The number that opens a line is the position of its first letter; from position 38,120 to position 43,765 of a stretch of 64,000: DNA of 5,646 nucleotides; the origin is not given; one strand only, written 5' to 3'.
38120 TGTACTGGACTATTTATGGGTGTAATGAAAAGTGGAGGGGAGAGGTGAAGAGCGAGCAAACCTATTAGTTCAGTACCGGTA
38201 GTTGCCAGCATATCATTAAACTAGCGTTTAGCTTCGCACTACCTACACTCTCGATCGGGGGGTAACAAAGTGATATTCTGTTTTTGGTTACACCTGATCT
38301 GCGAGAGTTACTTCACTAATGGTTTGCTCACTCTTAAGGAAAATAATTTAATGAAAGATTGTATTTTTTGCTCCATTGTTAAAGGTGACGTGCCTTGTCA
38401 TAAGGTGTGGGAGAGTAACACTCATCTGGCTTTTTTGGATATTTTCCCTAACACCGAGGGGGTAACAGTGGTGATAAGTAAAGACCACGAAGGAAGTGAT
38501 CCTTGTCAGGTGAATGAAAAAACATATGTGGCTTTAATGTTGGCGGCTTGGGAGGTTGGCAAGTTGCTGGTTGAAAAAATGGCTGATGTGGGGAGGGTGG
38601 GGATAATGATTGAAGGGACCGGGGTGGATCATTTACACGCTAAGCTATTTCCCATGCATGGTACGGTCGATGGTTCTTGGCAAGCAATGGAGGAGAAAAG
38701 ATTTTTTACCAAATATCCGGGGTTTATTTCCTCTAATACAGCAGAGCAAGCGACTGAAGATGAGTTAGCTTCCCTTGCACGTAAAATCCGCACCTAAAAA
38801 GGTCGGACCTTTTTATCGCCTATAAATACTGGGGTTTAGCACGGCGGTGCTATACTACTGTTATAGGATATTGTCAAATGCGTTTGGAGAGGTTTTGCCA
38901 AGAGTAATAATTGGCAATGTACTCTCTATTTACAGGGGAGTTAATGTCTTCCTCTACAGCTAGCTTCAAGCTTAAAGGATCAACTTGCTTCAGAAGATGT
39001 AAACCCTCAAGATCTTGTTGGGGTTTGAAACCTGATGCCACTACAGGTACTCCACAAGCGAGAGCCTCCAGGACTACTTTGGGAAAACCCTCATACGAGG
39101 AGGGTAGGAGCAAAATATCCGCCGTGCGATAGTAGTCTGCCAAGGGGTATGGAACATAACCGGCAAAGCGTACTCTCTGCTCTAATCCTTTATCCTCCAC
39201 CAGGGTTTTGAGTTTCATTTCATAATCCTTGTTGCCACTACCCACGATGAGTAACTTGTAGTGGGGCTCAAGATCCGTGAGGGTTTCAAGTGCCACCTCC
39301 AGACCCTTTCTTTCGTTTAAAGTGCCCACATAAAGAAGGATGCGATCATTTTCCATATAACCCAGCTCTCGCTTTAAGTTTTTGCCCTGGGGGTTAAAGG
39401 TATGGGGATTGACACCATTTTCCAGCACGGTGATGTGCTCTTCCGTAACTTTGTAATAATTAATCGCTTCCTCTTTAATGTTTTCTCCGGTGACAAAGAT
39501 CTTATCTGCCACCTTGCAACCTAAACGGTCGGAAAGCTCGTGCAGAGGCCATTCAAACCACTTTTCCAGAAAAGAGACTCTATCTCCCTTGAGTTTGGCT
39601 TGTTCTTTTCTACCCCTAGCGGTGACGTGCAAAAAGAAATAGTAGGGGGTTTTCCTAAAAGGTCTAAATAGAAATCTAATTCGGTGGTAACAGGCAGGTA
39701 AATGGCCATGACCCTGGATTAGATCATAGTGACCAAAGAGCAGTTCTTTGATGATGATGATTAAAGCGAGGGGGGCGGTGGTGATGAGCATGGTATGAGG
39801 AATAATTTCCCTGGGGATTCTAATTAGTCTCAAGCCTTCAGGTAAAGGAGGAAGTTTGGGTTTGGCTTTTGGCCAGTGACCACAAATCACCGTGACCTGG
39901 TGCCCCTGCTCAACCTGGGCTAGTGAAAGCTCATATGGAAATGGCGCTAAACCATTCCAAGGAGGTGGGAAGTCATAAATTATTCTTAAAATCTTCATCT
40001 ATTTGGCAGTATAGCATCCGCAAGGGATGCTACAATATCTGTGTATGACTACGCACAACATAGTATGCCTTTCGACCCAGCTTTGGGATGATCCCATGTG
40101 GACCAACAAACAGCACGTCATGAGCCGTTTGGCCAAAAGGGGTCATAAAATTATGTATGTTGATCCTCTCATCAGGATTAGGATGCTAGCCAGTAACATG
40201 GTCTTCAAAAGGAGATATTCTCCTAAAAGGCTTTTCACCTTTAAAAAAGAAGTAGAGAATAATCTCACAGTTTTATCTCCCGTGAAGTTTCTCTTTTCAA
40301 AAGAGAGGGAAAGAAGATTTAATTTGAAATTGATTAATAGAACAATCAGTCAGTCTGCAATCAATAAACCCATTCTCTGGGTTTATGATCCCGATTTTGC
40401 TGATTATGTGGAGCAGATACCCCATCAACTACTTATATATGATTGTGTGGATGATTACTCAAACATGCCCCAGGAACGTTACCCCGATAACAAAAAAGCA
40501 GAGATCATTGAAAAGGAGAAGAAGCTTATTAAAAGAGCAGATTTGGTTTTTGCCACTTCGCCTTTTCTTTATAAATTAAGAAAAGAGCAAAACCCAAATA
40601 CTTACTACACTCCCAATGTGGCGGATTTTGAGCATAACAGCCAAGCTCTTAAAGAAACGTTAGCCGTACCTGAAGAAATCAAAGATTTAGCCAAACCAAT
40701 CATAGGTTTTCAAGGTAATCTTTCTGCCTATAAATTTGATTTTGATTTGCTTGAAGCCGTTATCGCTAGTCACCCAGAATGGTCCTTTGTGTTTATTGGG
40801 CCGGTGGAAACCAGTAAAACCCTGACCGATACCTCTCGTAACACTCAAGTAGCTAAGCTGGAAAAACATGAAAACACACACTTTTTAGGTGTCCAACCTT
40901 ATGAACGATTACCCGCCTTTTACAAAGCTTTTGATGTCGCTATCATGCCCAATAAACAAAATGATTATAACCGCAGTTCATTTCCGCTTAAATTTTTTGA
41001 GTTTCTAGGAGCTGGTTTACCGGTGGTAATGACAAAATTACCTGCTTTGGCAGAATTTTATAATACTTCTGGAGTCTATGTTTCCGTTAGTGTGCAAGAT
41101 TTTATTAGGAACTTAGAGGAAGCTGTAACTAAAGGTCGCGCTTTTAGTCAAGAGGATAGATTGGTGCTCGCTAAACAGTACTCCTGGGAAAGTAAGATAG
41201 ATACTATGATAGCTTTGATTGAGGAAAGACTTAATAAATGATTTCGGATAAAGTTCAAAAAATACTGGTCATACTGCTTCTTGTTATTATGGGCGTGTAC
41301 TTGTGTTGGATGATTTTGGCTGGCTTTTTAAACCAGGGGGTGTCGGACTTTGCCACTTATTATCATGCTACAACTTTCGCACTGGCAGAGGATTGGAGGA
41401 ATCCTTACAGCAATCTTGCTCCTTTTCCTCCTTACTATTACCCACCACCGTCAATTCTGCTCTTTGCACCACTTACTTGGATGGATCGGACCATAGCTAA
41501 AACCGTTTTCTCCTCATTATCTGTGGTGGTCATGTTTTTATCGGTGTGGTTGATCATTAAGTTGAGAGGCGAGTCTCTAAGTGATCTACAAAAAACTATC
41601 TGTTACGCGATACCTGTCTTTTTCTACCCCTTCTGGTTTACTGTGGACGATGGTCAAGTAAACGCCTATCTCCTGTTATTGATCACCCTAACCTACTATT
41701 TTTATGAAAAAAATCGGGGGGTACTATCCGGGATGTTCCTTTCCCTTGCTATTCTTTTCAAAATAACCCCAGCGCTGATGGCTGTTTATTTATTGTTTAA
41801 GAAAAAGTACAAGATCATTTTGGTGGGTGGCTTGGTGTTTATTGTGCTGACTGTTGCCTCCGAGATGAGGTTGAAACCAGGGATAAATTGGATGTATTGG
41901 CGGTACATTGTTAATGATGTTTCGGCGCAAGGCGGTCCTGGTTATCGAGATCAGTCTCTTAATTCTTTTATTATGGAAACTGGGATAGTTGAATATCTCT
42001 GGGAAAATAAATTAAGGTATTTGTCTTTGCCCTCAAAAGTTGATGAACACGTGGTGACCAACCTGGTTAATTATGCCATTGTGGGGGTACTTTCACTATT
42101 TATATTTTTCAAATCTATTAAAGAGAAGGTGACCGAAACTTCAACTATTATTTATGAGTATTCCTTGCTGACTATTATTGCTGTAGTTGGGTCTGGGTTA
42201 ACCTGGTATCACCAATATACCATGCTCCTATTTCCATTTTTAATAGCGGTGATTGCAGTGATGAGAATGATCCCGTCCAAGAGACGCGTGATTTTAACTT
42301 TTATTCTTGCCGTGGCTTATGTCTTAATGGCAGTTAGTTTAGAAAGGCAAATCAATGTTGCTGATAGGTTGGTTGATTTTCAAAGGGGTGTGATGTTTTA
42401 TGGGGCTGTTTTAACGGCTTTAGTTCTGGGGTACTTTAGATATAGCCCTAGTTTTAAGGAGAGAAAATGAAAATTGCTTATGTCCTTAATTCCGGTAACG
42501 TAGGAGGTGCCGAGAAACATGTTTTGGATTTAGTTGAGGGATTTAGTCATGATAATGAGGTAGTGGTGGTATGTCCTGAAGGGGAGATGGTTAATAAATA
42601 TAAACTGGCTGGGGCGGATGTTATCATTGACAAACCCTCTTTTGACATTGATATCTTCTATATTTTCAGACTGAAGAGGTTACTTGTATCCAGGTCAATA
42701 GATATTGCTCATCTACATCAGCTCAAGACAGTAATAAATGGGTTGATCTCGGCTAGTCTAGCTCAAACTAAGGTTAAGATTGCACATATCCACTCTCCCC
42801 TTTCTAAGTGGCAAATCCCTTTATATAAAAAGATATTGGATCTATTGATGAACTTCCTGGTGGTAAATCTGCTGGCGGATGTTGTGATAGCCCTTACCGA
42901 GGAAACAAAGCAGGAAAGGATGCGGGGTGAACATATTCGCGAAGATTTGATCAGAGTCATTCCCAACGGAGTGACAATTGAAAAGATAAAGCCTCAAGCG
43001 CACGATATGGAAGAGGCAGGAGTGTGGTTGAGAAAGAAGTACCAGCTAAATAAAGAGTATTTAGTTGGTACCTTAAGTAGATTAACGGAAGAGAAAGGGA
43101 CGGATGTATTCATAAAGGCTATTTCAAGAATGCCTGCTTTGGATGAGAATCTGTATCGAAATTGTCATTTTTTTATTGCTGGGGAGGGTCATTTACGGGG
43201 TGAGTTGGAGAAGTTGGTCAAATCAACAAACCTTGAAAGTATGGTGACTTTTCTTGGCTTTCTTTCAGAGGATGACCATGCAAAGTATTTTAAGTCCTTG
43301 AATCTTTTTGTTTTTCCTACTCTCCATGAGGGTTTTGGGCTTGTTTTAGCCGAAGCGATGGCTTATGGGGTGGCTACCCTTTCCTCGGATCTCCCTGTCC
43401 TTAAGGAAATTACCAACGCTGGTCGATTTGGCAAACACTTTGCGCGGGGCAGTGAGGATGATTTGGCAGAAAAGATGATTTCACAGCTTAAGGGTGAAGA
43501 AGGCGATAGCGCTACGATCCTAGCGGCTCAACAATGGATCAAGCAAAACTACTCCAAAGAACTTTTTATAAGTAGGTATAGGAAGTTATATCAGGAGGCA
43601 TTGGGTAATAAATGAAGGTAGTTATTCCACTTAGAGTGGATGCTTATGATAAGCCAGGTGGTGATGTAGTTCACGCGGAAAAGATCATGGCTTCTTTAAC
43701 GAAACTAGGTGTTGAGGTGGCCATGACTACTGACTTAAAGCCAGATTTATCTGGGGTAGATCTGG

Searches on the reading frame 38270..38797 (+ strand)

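Call 9: search_protein_families(library=pfam, proteins=[window:38270-38797:+], max_evalue=0.001)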
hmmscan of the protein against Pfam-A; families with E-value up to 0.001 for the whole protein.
window:38270-38797:+ (175 aa): 1 family
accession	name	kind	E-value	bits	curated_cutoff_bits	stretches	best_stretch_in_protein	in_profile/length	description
PF01230.28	HIT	-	2.7e-05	25.2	21.5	1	39-128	2-94/98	HIT domain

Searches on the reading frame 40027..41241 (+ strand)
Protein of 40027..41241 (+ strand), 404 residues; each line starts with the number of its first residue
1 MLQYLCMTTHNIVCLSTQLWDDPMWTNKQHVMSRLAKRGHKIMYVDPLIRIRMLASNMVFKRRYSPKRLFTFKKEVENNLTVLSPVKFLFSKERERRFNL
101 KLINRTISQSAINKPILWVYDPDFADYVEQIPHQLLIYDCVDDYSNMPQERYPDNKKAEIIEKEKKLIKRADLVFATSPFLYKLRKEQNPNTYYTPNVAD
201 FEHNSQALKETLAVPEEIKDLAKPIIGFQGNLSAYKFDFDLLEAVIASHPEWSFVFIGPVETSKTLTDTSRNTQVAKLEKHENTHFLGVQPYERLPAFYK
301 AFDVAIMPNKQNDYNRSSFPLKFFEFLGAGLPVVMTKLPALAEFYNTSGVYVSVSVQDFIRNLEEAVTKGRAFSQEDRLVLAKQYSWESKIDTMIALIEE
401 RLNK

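Call 9: search_protein_families(library=pfam, proteins=[window:40027-41241:+], max_evalue=0.001)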
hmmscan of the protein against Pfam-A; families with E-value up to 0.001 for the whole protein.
window:40027-41241:+ (404 aa): 3 families
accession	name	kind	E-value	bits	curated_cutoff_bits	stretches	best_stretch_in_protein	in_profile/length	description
PF13692.12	Glyco_trans_1_4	-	8.2e-13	49.3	27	1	224-365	2-138/142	Glycosyl transferases group 1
PF00534.26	Glycos_transf_1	-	2.7e-12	47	26.4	1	219-367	11-156/172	Glycosyl transferases group 1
PF13524.12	Glyco_trans_1_2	-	6.2e-07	29.9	25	1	241-395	5-143/144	Glycosyl transferase-like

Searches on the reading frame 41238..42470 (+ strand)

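Call 9: search_protein_families(library=pfam, proteins=[window:41238-42470:+], max_evalue=0.001)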
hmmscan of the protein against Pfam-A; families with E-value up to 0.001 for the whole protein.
window:41238-42470:+ (410 aa): 1 family
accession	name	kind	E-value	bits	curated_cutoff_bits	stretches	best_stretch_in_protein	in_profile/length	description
PF09594.16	GT87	-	2.4e-30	106.5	25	1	66-245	1-179/237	Glycosyltransferase family 87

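Call 41: search_protein_families(library=ncbifam, proteins=[window:41238-42470:+], max_evalue=0.01)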
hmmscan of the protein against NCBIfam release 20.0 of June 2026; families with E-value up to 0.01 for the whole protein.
window:41238-42470:+ (410 aa): 1 family
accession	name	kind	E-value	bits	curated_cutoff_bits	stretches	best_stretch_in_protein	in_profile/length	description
NF009915.0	PRK13375.1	equivalog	6.1e-13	48.1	413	1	7-229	32-254/425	mannosyltransferase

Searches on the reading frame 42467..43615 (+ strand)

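Call 9: search_protein_families(library=pfam, proteins=[window:42467-43615:+], max_evalue=0.001)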
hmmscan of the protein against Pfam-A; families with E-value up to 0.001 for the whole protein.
window:42467-43615:+ (382 aa): 6 families
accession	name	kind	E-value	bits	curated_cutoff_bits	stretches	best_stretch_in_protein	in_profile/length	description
PF00534.26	Glycos_transf_1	-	2.6e-32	112.2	26.4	1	189-355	6-170/172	Glycosyl transferases group 1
PF13692.12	Glyco_trans_1_4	-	2.4e-26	93.1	27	1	199-340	3-139/142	Glycosyl transferases group 1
PF13439.12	Glyco_transf_4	-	1.7e-19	71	28.5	1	12-172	1-169/170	Glycosyltransferase Family 4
PF13579.12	Glyco_trans_4_4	-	2e-08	35.2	29.7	1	13-168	1-158/158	Glycosyl transferase 4-like domain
PF20706.3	GT4-conflict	-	2.8e-06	27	26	1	197-307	197-311/385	Family 4 Glycosyltransferase in conflict systems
PF13477.12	Glyco_trans_4_2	-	8.7e-05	23.2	23.4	1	3-100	2-98/139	Glycosyl transferase 4-like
